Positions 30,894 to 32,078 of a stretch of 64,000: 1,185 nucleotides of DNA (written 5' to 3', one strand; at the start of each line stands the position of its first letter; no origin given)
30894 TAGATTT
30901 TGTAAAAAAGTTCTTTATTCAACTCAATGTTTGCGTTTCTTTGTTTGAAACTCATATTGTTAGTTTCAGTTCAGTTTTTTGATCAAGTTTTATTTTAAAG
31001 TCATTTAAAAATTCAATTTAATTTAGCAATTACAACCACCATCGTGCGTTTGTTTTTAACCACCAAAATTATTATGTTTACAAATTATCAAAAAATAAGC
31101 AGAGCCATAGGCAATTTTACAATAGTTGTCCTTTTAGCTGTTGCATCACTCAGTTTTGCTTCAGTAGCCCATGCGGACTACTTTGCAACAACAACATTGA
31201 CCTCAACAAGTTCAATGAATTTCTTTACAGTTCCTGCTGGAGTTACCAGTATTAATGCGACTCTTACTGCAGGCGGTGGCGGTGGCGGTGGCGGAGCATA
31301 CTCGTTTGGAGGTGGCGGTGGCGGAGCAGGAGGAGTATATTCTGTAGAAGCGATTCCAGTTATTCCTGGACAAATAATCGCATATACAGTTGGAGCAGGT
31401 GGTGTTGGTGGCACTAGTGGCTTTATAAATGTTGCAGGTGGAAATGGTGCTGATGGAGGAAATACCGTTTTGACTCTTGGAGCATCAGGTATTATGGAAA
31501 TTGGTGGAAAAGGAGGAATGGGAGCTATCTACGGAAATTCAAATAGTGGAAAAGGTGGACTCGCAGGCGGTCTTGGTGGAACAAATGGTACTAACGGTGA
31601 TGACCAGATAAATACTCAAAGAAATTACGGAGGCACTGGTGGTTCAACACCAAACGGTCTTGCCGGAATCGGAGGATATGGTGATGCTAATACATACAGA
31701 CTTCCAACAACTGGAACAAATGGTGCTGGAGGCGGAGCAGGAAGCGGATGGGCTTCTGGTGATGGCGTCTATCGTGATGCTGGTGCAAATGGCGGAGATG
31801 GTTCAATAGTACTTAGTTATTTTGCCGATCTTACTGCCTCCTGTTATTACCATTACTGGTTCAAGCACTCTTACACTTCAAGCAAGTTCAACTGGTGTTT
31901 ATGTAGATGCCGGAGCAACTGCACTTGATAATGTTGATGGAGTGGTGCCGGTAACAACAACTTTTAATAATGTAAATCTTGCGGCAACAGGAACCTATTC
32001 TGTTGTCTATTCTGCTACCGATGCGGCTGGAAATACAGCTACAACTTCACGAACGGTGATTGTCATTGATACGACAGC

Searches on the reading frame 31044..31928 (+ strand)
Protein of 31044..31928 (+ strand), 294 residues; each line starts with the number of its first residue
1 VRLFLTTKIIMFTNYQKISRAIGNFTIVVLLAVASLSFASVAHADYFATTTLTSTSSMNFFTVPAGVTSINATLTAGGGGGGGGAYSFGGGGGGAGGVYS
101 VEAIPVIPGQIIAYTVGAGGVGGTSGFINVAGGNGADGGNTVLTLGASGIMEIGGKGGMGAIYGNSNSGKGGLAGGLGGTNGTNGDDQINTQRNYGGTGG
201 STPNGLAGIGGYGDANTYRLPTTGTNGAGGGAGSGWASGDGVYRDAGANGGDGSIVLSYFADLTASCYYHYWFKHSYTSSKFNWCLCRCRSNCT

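Call 7: search_protein_families(library=pfam, proteins=[window:31044-31925:+], max_evalue=0.01)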
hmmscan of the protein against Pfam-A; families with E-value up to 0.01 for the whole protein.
window:31044-31925:+ (294 aa): 1 family
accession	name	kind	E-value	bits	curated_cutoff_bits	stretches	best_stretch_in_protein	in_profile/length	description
PF21722.4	Gly_rich_2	-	3.4e-13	50.6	24.3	1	59-259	5-225/226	Glycine-rich domain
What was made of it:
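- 31074..31836 (+): 5' part of the giant gene (frame 0): signal peptide (aa 8-35, cleavage-like AHA|DY) and an N-terminal glycine-rich domain (Gly_rich_2). PF21722 matches at 50.6 bits, E 3.4e-13 (call 7).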

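Call 12: find_encoding_contigs(protein=window:31044-31928:+, flank=10000, max_places=10)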
Protein window:31044-31928:+ (294 aa): no gene with exactly this product is on record in the collection.

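Call 13: find_encoding_contigs(protein=window:31074-31928:+, flank=10000, max_places=10)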
Protein window:31074-31928:+ (284 aa): no gene with exactly this product is on record in the collection.

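Call 33: search_protein_families(library=ncbifam, proteins=[window:31074-31835:+], max_evalue=0.01)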
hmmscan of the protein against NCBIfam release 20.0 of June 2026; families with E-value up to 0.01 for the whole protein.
window:31074-31835:+ (254 aa): 0 families

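Call 90: search_protein_families(library=phrogs, proteins=[window:31074-31835:+], max_evalue=0.01)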
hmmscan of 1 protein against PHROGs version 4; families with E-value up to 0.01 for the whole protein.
window:31074-31835:+ (254 aa): 3 families
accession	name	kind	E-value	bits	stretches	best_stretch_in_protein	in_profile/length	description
phrog_863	-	tail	4e-15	56.8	1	38-250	399-604/690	tail fiber assembly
phrog_2295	-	unknown function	1.9e-08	34.4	1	27-242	566-782/1183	-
phrog_6202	-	tail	3.7e-05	24.1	1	41-247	447-634/636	tail fiber protein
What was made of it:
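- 31074..31836 (+): Phage tail-fibre PHROGs match: phrog_863 at 4e-15 and phrog_6202 at 3.7e-5 (call 90).
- Closest known: Fibrillar adhesin-like proteins. Different: The candidate tip is a Gly_rich_2 domain whose only functional hint is similarity to phage tail-fibre PHROGs (call 90).
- The N-terminal Gly_rich_2 domain (call 7) matches phage tail-fibre PHROGs (call 90).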

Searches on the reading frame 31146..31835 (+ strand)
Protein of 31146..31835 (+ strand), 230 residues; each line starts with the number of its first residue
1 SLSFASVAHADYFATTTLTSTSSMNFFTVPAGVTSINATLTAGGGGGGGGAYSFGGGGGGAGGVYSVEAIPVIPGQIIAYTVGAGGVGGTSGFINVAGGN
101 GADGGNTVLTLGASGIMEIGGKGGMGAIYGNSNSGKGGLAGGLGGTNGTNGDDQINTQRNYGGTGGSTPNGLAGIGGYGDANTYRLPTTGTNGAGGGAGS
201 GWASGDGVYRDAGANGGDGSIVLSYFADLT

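Call 42: search_solved_structures(query=window:31146-31835:+, max_evalue=1)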
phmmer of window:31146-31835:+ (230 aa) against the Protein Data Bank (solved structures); distinct sequences matched with E-value up to 1: 2.
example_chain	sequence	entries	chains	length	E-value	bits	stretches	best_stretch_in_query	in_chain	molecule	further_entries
8ied_N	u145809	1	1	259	0.0049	19.6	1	37-80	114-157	Single-chain variable fragment scFv16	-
8iec_N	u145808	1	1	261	0.0049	19.6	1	37-80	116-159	Single-chain variable fragment scFv16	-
